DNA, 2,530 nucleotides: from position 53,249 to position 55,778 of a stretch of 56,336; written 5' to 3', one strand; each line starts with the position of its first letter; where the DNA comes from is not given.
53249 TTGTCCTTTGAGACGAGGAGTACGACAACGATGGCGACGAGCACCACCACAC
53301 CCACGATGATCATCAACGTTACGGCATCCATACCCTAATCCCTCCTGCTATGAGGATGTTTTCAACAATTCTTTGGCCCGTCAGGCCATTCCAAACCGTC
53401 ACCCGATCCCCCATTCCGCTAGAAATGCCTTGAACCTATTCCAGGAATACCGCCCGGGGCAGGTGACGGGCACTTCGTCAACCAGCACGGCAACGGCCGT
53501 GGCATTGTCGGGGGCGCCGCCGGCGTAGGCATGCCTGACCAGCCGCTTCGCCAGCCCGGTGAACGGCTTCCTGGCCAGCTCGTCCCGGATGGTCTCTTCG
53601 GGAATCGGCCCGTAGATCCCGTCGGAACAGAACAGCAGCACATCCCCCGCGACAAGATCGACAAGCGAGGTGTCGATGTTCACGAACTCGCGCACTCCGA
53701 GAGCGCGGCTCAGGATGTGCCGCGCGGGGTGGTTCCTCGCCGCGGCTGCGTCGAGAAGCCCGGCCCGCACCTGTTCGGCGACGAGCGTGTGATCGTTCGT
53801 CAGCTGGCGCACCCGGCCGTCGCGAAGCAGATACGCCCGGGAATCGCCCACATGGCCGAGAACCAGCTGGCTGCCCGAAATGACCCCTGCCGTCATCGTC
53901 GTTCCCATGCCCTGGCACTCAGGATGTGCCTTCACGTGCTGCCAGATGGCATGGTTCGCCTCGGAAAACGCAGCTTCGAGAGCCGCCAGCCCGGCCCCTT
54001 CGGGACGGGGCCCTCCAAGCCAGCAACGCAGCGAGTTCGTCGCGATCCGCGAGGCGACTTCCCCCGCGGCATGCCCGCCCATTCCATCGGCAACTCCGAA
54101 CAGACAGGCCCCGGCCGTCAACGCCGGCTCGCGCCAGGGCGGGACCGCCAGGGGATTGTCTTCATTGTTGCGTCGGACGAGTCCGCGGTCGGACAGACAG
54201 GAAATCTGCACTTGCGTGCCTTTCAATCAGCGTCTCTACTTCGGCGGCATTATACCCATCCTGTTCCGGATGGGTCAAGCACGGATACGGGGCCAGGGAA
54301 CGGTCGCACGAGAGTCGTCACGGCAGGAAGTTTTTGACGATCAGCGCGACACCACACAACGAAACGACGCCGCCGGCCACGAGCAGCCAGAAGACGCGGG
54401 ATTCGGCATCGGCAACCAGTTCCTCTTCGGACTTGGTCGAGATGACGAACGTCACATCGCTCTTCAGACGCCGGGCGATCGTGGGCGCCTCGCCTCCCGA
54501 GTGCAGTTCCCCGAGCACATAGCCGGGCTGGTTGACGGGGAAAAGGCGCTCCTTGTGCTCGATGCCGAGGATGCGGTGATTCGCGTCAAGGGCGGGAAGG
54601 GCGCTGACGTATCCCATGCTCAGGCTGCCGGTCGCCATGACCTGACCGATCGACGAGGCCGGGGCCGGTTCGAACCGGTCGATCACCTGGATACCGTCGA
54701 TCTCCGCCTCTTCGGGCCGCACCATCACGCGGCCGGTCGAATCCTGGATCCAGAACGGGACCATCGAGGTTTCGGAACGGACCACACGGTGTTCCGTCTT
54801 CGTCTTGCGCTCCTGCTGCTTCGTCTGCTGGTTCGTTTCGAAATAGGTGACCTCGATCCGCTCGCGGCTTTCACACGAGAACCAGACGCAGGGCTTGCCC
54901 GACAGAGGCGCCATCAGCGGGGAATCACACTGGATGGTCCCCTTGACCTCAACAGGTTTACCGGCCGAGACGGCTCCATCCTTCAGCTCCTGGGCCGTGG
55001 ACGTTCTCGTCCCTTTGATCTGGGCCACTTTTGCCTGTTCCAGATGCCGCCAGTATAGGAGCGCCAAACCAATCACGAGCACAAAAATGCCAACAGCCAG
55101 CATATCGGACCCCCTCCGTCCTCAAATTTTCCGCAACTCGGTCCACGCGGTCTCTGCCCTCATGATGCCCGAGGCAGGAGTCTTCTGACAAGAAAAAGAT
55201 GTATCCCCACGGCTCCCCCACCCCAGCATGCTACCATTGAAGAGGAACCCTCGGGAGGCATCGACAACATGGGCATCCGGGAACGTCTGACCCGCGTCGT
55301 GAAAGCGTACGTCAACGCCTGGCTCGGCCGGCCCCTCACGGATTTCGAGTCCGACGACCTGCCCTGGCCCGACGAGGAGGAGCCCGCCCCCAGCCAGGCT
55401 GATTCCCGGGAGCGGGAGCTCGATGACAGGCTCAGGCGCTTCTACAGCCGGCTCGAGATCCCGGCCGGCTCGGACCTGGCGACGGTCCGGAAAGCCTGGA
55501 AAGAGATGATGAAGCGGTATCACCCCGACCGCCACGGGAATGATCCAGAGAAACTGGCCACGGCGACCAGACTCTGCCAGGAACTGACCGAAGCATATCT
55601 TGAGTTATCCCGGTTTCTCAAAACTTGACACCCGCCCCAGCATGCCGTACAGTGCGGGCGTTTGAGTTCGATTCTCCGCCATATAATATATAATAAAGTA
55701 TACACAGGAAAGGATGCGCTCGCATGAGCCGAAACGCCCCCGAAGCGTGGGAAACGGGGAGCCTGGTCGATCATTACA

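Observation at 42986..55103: Co-oriented 12-kb cluster joining Ser/Thr phospho-switch, GIDE protein, chaperone-like gene, secreted pore-former-like protein and four prepilins: candidate undescribed filament/effector system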

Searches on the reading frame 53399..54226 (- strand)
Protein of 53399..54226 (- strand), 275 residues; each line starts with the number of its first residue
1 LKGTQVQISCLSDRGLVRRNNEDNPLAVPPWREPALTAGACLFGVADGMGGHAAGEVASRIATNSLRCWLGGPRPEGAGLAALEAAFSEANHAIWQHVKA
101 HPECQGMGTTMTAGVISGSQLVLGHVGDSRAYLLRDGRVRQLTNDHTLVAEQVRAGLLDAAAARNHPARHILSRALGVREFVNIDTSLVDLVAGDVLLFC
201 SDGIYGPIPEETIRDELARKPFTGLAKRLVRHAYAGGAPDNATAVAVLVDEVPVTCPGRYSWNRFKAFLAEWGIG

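Call 5: search_protein_families(library=pfam, proteins=[window:53399-54226:-], max_evalue=0.1)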
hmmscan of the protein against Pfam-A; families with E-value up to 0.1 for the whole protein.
window:53399-54226:- (275 aa): 4 families
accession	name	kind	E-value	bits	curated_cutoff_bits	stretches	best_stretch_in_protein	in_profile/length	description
PF13672.11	PP2C_2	-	2.1e-13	50.8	24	1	39-228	24-190/209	Protein phosphatase 2C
PF00481.26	PP2C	-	9.6e-12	45.5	20.3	1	40-148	34-142/255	Protein phosphatase 2C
PF07228.17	SpoIIE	-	0.00032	21.1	25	1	173-208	102-137/192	Stage II sporulation protein E (SpoIIE)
PF06304.16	DUF1048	-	0.089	13.6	29.6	0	127-202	5-81/102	Protein of unknown function (DUF1048)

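Call 6: search_protein_families(library=ncbifam, proteins=[window:53399-54226:-], max_evalue=0.1)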
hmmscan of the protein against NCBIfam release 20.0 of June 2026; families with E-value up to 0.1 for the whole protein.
window:53399-54226:- (275 aa): 2 families
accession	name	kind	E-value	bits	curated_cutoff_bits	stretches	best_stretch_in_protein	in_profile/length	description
NF033484.1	Stp1_PP2C_phos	equivalog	1e-63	215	230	1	12-247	2-231/232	Stp1/IreP family PP2C-type Ser/Thr phosphatase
NF011149.0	PRK14559.1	equivalog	4.7e-27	95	374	1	39-204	410-580/642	serine/threonine phosphatase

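Call 79: search_protein_families(library=padloc, proteins=[window:53399-54226:-], max_evalue=0.001)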
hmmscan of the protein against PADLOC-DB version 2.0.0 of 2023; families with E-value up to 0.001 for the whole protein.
window:53399-54226:- (275 aa): 2 families
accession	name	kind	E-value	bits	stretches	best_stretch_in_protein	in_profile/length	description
PDLC04518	PDC-M21C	-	1.5e-09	35.4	1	35-204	25-186/243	-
PDLC04519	PDC-M21C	-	0.00061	17.4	0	125-204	107-182/224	-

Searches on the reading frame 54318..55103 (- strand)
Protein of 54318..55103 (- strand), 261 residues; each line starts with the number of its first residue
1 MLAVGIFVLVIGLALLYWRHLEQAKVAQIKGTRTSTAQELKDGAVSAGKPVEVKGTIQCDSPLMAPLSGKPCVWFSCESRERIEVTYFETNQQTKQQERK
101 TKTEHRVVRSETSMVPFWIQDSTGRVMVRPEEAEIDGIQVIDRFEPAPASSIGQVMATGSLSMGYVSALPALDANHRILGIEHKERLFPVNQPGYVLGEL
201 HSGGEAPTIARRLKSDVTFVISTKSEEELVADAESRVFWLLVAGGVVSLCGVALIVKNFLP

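Call 5: search_protein_families(library=pfam, proteins=[window:54318-55103:-], max_evalue=0.1)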
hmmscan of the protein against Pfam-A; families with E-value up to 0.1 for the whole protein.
window:54318-55103:- (261 aa): 3 families
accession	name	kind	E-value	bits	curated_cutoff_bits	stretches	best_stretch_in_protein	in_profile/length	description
PF12483.13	GIDE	-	2.6e-28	98.9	23.6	1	90-251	5-156/160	E3 Ubiquitin ligase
PF11381.13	DUF3185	-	0.00092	19.6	25.3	0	231-254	35-58/59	Protein of unknown function (DUF3185)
PF20712.2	CyanoTRADDas_TM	-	0.049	14.2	24.3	0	1-31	16-47/68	Cyanobacterial TRADD-N associated 2-Transmembrane domain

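Call 6: search_protein_families(library=ncbifam, proteins=[window:54318-55103:-], max_evalue=0.1)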
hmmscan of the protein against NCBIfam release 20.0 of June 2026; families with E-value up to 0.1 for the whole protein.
window:54318-55103:- (261 aa): 0 families

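Call 79: search_protein_families(library=padloc, proteins=[window:54318-55103:-], max_evalue=0.001)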
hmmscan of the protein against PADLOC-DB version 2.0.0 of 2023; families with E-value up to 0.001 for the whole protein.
window:54318-55103:- (261 aa): 0 families

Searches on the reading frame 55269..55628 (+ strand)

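Call 8: search_protein_families(library=pfam, proteins=[window:55269-55628:+], max_evalue=0.01)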
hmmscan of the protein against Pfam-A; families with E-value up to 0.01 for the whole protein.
window:55269-55628:+ (119 aa): 1 family
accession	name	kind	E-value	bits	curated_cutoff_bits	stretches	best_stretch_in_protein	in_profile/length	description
PF00226.36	DnaJ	-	8.9e-09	35.8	27.8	1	58-114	2-54/63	DnaJ domain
